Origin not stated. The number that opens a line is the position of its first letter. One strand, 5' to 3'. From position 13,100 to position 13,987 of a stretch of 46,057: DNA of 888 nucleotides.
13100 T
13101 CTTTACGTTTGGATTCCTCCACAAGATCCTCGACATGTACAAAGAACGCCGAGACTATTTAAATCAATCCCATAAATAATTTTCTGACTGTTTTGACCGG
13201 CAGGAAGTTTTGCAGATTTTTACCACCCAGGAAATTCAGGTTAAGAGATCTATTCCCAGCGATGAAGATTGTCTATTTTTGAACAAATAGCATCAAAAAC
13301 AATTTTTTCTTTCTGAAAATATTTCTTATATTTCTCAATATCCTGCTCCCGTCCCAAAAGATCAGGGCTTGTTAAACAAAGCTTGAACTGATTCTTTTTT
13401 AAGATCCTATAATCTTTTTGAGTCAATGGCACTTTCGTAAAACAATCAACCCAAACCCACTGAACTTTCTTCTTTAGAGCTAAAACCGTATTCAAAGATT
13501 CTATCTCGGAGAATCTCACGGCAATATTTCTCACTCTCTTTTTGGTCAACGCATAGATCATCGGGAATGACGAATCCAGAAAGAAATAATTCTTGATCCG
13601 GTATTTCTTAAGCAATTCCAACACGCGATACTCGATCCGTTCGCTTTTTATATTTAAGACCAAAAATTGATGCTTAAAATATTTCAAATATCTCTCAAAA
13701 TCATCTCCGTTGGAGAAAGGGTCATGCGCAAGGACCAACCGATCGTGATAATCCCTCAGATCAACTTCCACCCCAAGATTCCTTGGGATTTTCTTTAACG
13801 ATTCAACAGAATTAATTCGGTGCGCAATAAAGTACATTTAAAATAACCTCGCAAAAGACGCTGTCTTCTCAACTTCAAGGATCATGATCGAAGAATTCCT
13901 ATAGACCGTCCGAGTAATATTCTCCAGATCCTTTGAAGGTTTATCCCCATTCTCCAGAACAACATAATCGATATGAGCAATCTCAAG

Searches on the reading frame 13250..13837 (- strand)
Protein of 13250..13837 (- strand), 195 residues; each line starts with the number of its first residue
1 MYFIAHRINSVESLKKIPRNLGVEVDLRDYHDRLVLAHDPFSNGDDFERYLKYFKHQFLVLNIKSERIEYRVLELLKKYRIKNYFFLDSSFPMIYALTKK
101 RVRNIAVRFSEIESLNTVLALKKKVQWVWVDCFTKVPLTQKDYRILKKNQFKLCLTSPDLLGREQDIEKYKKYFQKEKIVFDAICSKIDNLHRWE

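Call 25: search_protein_families(library=pfam, proteins=[window:13250-13837:-], max_evalue=0.00001)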
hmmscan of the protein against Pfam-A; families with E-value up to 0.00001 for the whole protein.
window:13250-13837:- (195 aa): 0 families

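Call 40: search_protein_families(library=pfam, proteins=[window:13250-13837:-], max_evalue=0.01)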
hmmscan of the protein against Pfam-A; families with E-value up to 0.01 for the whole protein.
window:13250-13837:- (195 aa): 1 family
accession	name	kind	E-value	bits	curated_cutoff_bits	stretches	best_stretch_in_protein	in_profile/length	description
PF14455.11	Metal_CEHH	-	0.001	19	25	1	66-159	13-103/176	Predicted metal binding domain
